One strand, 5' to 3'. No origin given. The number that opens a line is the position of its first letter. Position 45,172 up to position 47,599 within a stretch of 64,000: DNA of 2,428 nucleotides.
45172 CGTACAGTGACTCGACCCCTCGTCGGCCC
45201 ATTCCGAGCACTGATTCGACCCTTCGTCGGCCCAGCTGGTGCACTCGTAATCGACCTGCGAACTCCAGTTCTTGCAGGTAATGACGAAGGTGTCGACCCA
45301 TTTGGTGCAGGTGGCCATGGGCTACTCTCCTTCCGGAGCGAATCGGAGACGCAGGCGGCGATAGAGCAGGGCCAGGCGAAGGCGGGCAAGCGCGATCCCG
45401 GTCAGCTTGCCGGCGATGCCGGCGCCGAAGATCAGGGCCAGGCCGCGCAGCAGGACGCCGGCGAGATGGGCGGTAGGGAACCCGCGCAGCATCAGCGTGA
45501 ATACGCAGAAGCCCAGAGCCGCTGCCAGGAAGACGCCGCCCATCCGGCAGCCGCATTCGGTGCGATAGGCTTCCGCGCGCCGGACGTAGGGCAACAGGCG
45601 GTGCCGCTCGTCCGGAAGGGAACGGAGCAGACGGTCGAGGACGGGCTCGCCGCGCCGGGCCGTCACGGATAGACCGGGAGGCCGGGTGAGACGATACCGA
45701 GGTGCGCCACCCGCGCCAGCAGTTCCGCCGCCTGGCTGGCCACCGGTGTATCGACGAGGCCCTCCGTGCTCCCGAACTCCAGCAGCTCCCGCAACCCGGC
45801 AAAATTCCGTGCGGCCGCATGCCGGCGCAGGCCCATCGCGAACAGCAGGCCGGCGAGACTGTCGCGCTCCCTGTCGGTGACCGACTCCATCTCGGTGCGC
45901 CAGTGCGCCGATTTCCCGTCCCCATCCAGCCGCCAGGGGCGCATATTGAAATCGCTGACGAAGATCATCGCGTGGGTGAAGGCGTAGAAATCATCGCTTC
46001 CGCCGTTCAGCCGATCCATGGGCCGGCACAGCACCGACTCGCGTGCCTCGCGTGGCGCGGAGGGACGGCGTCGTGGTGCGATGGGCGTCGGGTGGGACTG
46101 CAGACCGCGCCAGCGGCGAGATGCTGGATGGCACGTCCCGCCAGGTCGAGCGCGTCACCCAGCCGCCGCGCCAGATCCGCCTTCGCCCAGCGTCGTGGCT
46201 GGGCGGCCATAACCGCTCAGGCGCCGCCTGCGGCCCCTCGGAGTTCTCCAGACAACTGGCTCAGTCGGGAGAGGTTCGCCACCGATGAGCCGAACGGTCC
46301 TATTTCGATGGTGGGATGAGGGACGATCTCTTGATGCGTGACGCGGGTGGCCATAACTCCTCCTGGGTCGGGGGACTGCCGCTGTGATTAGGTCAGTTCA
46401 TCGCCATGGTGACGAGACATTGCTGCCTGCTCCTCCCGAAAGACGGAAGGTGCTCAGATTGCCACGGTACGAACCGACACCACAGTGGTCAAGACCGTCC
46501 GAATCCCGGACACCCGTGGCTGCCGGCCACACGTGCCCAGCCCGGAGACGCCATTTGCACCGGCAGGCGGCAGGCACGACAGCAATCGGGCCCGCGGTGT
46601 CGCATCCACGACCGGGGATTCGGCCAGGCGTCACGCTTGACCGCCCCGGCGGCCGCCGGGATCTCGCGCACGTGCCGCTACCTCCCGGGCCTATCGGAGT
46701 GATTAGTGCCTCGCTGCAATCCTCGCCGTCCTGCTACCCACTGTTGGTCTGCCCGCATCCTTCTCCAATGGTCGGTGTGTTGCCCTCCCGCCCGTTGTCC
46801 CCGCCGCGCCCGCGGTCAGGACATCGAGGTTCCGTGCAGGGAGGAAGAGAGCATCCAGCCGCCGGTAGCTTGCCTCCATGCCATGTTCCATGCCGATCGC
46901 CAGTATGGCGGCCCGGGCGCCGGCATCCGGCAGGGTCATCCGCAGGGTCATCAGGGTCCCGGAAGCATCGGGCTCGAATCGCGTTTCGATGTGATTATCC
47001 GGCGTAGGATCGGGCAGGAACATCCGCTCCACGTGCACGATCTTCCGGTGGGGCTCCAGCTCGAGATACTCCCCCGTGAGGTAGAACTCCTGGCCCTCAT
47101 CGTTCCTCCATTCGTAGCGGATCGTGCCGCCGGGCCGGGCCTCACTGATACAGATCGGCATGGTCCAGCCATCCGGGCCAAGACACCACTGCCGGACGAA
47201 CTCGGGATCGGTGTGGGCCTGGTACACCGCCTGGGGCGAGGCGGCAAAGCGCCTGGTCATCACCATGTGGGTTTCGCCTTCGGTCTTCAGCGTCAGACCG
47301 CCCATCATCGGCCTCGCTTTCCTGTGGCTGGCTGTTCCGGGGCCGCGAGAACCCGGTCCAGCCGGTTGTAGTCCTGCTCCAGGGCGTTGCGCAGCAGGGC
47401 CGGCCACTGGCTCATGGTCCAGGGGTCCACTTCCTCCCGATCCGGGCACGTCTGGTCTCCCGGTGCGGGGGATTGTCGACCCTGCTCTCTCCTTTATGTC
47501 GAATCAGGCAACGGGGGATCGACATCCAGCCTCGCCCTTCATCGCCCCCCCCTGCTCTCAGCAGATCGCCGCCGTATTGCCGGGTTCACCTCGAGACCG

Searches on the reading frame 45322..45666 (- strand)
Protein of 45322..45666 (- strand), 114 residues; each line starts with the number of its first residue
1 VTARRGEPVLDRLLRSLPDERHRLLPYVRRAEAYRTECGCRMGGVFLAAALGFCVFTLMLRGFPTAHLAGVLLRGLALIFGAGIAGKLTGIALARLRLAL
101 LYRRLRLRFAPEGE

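Call 24: search_protein_families(library=pfam, proteins=[window:45322-45666:-], max_evalue=0.01)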
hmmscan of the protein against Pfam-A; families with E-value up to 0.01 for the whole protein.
window:45322-45666:- (114 aa): 0 families

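Call 57: search_protein_families(library=padloc, proteins=[window:45322-45666:-], max_evalue=0.1)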
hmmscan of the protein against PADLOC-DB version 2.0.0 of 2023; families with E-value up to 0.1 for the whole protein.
window:45322-45666:- (114 aa): 0 families

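Call 58: search_protein_families(library=ncbifam, proteins=[window:45322-45666:-], max_evalue=0.1)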
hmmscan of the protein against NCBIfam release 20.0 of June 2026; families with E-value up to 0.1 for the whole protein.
window:45322-45666:- (114 aa): 0 families

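Call 63: find_homologous_proteins(query=A6, max_evalue=0.001)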
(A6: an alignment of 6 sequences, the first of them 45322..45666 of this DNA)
Query A6 (6 sequences) (114 aa, profile of the alignment): 15 proteins with E <= 0.001 among 8000 candidates.
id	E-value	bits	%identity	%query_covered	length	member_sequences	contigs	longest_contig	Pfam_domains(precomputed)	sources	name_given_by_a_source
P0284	8.2e-43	163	32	96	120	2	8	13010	-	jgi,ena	-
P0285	1.5e-33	133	100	100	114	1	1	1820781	-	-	-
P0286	8.6e-32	128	36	58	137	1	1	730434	-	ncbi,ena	-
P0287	2.3e-31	126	31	92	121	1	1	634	-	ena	-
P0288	4.6e-31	125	38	65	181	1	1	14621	-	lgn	-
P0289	3.5e-30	122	36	88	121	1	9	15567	-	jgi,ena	-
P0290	6.9e-30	121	35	92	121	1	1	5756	-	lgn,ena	-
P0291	9.2e-28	115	33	92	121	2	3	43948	-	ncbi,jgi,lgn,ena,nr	ncbi:MAG TPA: hypothetical protein VNX40_03660 [Mucilaginibacter sp.]|nr:hypothetical protein [Mucil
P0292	1.7e-27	114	34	84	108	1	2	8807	-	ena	-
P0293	2.4e-27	113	34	92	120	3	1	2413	-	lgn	-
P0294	4.7e-23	99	43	95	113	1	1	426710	-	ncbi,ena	-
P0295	8.0e-23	99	39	89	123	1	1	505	-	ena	-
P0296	9.8e-19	85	46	80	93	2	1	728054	-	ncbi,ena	-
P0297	7.0e-14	70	31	83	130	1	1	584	-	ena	-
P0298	8.3e-11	60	38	92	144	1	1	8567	-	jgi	jgi:hypothetical protein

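Call 72: search_protein_families(library=phrogs, proteins=[window:45322-45666:-], max_evalue=1)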
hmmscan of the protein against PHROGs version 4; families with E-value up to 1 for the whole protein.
window:45322-45666:- (114 aa): 0 families

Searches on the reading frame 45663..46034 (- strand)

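Call 24: search_protein_families(library=pfam, proteins=[window:45663-46034:-], max_evalue=0.01)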
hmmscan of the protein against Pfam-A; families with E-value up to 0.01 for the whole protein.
window:45663-46034:- (123 aa): 1 family
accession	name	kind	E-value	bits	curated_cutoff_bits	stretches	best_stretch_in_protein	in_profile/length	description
PF21836.2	DUF6895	-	0.004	17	23.8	1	2-41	154-193/289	Domain of unknown function (DUF6895)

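Call 57: search_protein_families(library=padloc, proteins=[window:45663-46034:-], max_evalue=0.1)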
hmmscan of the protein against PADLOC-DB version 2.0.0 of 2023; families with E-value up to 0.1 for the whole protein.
window:45663-46034:- (123 aa): 0 families

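Call 58: search_protein_families(library=ncbifam, proteins=[window:45663-46034:-], max_evalue=0.1)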
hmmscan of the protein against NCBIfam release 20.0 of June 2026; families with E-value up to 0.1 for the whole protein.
window:45663-46034:- (123 aa): 0 families

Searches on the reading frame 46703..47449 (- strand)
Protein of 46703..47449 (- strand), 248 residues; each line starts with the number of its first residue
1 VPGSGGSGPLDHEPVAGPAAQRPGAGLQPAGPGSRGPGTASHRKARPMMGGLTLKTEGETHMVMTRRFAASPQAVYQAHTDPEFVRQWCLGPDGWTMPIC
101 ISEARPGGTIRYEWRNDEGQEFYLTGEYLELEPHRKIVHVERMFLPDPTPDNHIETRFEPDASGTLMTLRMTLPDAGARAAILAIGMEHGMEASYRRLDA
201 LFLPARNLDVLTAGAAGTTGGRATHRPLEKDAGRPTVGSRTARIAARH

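Call 24: search_protein_families(library=pfam, proteins=[window:46703-47449:-], max_evalue=0.01)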
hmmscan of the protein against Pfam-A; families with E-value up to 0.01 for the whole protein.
window:46703-47449:- (248 aa): 2 families
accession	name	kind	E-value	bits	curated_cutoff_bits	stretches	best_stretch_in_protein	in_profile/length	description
PF08327.17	AHSA1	-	1.9e-24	86.7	22.1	1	70-202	2-124/125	Activator of Hsp90 ATPase homolog 1-like protein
PF10604.15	Polyketide_cyc2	-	1.7e-06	28.8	27.4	1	61-200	3-139/142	Polyketide cyclase / dehydrase and lipid transport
